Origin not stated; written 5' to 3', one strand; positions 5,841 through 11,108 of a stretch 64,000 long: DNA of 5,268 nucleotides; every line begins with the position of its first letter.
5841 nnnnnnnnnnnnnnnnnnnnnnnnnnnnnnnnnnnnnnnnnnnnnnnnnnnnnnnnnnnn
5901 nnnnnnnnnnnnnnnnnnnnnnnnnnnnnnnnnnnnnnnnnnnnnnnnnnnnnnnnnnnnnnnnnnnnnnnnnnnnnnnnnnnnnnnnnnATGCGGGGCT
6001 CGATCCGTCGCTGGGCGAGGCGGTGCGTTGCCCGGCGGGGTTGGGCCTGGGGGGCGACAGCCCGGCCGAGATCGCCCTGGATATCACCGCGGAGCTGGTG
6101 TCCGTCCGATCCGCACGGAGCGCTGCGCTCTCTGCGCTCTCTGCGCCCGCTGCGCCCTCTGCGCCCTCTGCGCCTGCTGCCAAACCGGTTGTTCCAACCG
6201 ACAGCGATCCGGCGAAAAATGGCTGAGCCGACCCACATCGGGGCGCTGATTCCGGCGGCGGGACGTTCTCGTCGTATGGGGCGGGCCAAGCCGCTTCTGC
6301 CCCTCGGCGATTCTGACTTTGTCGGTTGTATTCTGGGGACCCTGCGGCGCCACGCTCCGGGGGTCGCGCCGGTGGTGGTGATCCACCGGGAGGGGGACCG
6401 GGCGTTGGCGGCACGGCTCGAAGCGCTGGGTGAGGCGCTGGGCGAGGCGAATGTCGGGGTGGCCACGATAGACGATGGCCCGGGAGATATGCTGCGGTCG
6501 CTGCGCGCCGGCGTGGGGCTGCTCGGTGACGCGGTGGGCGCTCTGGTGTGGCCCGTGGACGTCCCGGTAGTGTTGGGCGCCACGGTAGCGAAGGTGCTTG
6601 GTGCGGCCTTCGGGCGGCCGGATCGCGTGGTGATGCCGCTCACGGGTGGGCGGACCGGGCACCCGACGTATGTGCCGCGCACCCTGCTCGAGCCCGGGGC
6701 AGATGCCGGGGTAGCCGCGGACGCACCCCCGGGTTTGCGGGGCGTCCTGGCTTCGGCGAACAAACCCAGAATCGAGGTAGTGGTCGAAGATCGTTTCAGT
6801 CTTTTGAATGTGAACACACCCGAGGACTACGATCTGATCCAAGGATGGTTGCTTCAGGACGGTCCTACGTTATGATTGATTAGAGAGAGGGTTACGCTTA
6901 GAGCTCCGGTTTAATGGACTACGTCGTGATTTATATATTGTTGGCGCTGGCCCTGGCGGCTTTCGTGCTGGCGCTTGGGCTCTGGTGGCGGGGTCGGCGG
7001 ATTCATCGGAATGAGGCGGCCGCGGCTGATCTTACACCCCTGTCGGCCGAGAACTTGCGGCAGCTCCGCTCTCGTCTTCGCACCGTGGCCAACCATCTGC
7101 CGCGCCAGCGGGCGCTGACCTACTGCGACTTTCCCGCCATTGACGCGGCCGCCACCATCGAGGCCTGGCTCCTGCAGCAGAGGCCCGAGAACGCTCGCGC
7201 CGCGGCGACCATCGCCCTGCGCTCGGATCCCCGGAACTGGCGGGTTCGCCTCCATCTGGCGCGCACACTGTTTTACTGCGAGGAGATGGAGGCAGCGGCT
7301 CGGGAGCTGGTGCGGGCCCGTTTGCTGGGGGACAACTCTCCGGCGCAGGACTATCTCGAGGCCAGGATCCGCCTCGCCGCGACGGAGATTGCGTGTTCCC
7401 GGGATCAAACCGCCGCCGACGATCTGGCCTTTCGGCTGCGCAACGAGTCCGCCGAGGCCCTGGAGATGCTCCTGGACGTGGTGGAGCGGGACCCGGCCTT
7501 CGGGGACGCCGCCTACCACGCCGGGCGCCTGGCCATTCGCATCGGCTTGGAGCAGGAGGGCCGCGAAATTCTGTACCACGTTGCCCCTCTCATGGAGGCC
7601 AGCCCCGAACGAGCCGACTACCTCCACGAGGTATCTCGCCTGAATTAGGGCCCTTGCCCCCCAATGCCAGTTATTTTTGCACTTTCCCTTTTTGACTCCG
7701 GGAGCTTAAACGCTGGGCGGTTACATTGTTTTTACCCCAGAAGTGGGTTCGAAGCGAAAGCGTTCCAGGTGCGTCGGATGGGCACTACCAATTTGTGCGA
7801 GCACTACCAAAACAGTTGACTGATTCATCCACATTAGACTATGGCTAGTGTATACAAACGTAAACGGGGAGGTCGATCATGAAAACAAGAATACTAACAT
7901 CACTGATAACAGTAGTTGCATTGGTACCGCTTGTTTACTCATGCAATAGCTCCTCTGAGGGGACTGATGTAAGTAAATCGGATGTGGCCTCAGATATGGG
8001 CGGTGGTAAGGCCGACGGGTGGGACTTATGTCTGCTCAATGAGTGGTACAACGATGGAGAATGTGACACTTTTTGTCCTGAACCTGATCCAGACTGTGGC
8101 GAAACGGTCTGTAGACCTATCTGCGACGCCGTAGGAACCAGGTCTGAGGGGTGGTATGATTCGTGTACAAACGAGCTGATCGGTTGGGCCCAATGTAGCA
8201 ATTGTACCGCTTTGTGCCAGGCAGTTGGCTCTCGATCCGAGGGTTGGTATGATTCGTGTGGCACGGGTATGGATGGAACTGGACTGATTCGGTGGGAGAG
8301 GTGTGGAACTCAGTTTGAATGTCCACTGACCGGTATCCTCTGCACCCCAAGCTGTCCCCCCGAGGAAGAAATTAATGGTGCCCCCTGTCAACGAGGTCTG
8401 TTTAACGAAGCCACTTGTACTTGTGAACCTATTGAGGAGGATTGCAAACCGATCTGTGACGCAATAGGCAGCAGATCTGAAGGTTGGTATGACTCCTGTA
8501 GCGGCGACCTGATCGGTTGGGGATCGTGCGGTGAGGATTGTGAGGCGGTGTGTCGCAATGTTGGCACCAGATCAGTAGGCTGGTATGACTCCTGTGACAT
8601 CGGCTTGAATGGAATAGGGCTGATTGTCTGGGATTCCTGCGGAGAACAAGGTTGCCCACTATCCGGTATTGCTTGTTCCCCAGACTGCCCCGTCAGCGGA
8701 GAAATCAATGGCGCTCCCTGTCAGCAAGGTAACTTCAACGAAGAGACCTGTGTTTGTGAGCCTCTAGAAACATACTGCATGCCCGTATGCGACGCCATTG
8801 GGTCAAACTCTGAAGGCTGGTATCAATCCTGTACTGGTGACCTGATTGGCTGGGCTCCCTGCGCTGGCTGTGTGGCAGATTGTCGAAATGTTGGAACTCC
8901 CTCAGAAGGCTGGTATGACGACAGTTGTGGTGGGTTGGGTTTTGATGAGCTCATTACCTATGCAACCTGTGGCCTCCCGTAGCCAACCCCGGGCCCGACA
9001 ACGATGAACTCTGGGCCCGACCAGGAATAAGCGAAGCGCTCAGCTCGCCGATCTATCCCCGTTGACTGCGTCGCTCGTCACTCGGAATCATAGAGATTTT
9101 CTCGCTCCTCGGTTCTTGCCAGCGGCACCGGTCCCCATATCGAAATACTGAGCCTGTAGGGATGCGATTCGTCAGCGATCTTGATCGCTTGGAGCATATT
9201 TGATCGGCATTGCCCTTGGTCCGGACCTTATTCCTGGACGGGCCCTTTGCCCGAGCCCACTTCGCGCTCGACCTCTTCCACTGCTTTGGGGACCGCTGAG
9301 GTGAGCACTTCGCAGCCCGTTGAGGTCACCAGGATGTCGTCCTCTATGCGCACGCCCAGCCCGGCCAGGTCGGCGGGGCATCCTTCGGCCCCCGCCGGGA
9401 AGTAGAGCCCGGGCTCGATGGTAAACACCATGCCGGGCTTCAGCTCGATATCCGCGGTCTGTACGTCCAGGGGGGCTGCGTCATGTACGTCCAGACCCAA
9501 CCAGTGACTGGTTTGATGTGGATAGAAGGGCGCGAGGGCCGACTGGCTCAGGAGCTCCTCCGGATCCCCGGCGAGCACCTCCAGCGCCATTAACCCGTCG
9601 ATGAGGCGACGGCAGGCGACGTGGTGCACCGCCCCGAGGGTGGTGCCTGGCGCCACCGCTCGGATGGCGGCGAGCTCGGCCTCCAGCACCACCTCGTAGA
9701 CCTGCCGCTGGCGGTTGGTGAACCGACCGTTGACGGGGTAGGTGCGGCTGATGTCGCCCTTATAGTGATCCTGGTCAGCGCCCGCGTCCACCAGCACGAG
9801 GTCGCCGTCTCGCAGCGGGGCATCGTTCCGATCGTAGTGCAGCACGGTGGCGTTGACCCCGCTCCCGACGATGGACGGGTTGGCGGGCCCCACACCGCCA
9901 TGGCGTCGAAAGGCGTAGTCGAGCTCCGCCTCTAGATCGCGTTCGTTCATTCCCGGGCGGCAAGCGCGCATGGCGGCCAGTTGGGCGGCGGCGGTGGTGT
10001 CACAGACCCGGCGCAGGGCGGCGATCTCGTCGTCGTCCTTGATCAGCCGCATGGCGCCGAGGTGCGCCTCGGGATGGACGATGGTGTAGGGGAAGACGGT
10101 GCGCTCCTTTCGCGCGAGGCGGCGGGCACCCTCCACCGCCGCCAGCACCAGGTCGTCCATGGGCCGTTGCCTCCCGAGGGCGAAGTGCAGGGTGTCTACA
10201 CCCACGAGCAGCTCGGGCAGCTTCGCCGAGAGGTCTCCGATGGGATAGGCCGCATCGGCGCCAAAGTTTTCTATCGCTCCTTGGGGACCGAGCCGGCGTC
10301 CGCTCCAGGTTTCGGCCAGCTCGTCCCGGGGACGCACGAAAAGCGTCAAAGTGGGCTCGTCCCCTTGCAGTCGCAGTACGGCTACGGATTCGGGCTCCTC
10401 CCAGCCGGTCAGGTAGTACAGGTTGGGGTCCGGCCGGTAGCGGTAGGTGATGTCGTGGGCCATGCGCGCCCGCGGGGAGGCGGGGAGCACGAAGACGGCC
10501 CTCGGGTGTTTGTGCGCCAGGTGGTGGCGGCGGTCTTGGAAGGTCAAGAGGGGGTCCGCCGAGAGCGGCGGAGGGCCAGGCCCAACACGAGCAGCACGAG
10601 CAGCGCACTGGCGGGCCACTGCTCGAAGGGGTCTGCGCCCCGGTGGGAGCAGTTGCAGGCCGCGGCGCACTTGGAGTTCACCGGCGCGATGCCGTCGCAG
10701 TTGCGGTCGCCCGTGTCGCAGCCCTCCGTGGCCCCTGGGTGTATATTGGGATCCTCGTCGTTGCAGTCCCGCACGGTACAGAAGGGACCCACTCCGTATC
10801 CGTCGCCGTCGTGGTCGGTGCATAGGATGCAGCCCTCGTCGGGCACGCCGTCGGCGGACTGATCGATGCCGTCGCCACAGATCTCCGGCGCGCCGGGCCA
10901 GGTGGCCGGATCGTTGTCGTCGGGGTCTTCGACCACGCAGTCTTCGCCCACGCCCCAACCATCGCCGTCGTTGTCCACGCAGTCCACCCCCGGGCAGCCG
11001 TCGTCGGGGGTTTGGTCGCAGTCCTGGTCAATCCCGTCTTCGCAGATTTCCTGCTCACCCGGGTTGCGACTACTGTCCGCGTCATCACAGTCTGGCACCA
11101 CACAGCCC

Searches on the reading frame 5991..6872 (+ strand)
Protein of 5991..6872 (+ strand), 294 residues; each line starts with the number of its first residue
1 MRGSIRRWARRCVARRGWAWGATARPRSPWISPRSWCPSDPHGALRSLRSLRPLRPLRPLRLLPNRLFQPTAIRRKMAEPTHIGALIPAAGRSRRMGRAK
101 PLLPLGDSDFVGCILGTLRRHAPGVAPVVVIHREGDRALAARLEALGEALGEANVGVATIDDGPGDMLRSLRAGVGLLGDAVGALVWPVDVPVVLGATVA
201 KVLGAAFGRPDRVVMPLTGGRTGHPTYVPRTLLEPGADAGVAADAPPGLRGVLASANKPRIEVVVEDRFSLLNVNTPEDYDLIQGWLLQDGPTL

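Call 51: search_protein_families(library=ncbifam, proteins=[window:5991-6872:+], max_evalue=0.00001)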
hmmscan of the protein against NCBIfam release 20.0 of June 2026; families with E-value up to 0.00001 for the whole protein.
window:5991-6872:+ (294 aa): 4 families
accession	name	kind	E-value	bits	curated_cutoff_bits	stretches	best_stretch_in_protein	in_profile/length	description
NF045665.1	NTPtran_DVU1551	equivalog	7.8e-28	97.5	315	1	83-284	1-190/359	DVU_1551 family NTP transferase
TIGR03310.1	matur_MocA_YgfJ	equivalog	3.6e-18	66.2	186.45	1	85-281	2-186/188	molybdenum cofactor cytidylyltransferase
TIGR03202.1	pucB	equivalog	3.2e-07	30.3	235.05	1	86-280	4-192/192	xanthine dehydrogenase accessory protein PucB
NF001855.0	PRK00576.1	equivalog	8.2e-07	28.8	205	1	80-281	4-190/197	molybdenum cofactor guanylyltransferase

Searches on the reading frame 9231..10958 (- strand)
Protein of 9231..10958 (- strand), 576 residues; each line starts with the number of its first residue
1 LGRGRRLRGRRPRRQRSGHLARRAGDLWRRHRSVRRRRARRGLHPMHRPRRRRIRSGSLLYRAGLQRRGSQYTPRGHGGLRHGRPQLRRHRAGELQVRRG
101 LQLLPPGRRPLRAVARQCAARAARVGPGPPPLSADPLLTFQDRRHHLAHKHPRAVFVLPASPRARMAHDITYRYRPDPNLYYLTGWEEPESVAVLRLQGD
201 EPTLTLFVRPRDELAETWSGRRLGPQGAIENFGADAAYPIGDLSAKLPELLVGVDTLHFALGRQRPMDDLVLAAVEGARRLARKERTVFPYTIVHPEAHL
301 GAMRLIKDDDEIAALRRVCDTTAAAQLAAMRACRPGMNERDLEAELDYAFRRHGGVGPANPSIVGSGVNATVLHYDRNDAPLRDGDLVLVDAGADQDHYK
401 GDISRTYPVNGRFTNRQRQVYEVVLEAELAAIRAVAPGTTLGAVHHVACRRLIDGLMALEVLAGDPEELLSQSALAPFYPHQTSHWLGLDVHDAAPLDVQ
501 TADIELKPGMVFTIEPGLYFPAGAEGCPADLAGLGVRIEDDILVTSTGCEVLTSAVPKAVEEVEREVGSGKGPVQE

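Call 24: search_protein_families(library=pfam, proteins=[window:9231-10958:-], max_evalue=0.00001)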
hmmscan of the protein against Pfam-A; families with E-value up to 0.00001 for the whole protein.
window:9231-10958:- (576 aa): 2 families
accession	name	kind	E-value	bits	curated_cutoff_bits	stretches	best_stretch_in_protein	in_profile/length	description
PF00557.29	Peptidase_M24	-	2.1e-62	211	23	1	314-545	2-207/208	Metallopeptidase family M24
PF05195.22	AMP_N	-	2.9e-32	111.4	24.6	1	140-256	1-119/121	Aminopeptidase P, N-terminal domain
